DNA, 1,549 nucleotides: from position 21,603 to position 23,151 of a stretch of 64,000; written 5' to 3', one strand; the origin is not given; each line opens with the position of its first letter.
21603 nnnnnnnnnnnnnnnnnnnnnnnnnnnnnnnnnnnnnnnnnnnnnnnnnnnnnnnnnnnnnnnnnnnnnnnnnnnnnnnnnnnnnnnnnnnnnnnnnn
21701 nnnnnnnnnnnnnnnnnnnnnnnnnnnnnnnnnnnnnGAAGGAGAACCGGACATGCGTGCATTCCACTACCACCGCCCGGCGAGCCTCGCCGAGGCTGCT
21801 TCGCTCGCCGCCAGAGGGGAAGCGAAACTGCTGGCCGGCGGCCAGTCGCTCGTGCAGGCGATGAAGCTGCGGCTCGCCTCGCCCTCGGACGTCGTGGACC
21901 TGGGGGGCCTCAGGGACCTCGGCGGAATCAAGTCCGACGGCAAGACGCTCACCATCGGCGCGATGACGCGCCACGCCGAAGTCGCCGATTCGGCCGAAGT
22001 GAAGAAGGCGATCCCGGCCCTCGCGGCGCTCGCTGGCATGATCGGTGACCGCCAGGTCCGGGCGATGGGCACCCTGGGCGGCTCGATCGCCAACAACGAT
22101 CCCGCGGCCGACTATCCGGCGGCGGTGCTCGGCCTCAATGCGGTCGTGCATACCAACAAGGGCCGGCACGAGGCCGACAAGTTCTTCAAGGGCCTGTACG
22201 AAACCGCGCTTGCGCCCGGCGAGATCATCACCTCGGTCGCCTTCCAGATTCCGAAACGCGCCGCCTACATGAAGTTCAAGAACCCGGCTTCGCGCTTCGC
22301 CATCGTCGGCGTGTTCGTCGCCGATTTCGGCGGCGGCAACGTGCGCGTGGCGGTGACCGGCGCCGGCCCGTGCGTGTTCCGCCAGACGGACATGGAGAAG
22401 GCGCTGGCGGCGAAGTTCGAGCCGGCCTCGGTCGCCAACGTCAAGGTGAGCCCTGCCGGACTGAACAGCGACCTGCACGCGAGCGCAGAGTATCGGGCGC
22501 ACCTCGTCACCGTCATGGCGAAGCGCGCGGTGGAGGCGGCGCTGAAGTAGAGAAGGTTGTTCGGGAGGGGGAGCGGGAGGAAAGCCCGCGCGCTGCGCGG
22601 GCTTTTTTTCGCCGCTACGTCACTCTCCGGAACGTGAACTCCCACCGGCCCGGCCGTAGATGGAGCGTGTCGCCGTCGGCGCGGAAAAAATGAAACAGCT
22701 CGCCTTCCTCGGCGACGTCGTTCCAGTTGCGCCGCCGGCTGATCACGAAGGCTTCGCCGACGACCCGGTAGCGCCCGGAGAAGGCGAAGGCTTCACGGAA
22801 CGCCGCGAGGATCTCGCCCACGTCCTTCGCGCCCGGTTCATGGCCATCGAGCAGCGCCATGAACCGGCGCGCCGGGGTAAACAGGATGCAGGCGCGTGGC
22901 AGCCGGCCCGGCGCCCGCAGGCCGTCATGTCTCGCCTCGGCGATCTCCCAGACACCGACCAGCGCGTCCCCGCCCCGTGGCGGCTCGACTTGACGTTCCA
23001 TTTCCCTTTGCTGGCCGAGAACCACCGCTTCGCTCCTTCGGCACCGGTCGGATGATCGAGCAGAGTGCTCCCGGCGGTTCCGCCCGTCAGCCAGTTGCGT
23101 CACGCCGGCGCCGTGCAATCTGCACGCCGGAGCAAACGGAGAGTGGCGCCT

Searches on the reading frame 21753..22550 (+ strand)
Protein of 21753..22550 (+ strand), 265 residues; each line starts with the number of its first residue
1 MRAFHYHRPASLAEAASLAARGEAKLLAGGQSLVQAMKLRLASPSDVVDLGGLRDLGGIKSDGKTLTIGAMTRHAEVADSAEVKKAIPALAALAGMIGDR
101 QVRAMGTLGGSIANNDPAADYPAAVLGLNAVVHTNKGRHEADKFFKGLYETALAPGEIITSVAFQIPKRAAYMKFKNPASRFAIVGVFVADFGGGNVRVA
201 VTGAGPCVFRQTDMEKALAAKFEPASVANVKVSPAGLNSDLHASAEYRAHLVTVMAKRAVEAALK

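Call 4: search_protein_families(library=pfam, proteins=[window:21753-22550:+])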
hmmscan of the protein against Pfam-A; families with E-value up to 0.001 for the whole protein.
window:21753-22550:+ (265 aa): 2 families
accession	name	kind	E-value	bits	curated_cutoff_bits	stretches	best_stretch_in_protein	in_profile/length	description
PF00941.27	FAD_binding_5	-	6.3e-45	153.5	27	1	3-163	2-166/170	FAD binding domain in molybdopterin dehydrogenase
PF03450.22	CO_deh_flav_C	-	9.7e-07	29.3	25.5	1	171-262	2-101/102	CO dehydrogenase flavoprotein C-terminal domain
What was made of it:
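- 21753..22550 (+): coxM-like FAD-binding medium subunit. Pfam FAD_binding_5 plus CO_deh_flav_C (call 4)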

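Call 5: search_protein_families(library=ncbifam, proteins=[window:21753-22550:+])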
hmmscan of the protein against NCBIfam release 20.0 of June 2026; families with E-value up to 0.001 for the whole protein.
window:21753-22550:+ (265 aa): 7 families
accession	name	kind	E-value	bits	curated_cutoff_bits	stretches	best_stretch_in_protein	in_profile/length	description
NF041019.1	glyceraldDH_beta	equivalog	8.5e-66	222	350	1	3-262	5-279/280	glyceraldehyde dehydrogenase subunit beta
NF043083.1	XdhB_XDHase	equivalog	4.6e-30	104.7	310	1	5-264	6-284/289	xanthine dehydrogenase subunit XdhB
NF007427.0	PRK09971.1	equivalog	5.8e-28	97.9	287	1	5-264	6-284/292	xanthine dehydrogenase FAD-binding subunit XdhB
TIGR02963.1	xanthine_xdhA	equivalog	1.9e-22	79.6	467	1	6-258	195-463/468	xanthine dehydrogenase small subunit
TIGR03195.1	4hydrxCoA_B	equivalog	1.5e-18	67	404.55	1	2-114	3-116/321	4-hydroxybenzoyl-CoA reductase subunit beta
TIGR03199.1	pucC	equivalog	6.5e-14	51.9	306.05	1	9-221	1-223/264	xanthine dehydrogenase subunit C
TIGR03312.1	Se_sel_red_FAD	hypoth_equivalog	3.5e-13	49.3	241.5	1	5-255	3-242/257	molybdopterin-dependent oxidoreductase FAD-binding subunit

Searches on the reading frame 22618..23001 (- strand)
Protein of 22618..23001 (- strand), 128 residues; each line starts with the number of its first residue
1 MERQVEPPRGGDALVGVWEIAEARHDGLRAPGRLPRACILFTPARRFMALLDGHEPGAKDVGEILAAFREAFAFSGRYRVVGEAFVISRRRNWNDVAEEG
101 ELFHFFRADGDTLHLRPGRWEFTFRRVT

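Call 4: search_protein_families(library=pfam, proteins=[window:22618-23001:-])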
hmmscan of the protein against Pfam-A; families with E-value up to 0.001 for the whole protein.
seq(128 aa): 0 families

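Call 5: search_protein_families(library=ncbifam, proteins=[window:22618-23001:-])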
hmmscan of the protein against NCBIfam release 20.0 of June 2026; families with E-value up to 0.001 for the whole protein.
seq(128 aa): 0 families

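Call 35: search_protein_families(library=pfam, proteins=[window:22618-23001:-], max_evalue=0.1)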
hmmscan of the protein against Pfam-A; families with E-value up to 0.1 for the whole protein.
seq(128 aa): 0 families

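Call 60: search_solved_structures(query=window:22618-23001:-, max_evalue=10)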
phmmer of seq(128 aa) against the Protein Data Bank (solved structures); distinct sequences matched with E-value up to 10: 2.
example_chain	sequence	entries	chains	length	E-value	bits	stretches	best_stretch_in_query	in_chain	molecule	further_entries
6s32_A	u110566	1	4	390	0.46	13.7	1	8-57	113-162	NADH:flavin oxidoreductase/NADH oxidase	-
2mxx_A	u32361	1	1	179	0.59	13.4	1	47-101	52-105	Amylase-binding protein AbpA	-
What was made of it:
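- Checked: It has no PDB hit (call 60).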

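Call 61: find_homologous_proteins(query=window:22618-23001:-, max_evalue=0.01)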
Query seq(128 aa) (128 aa): 2 proteins with E <= 0.01 among 20 candidates.
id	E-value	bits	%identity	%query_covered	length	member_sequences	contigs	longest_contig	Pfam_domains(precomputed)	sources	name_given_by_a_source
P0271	6.0e-81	287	100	100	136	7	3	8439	-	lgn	-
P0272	4.1e-68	245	84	100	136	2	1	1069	-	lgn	-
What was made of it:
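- Checked: Only two homologous clusters were found among 5.8 billion proteins (call 61).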

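Call 74: predict_structure(alignment_id=A4)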
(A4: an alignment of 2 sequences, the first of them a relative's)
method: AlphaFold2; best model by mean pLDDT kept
length: 136 residues; sequences in the alignment: 2
mean_pLDDT: 43.3   pTM: 0.36
mean pLDDT of the five models: 43.3, 43.1, 41.9, 41.8, 41.4
residues with pLDDT >= 90: 0; 70-90: 3; 50-70: 31; < 50: 102
segments of 3 or more residues with pLDDT < 50: 1-24, 46-120
pLDDT, mean of each block of 10 residues (from residue 1): 29 33 54 67 51 44 39 38 34 33 33 46 56 55
secondary structure, 60 per line:
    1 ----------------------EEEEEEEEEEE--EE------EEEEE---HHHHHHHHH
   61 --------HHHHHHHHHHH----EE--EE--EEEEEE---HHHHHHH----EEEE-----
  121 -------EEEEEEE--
elements in order: E23-33 E44-48 H52-60 H69-79 E92-97 H101-107 E112-115 E128-134
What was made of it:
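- Checked: The AlphaFold model is unusable (pLDDT 43, call 74).
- Tried and rejected: The AlphaFold model was too poor to send to a fold search (call 74).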
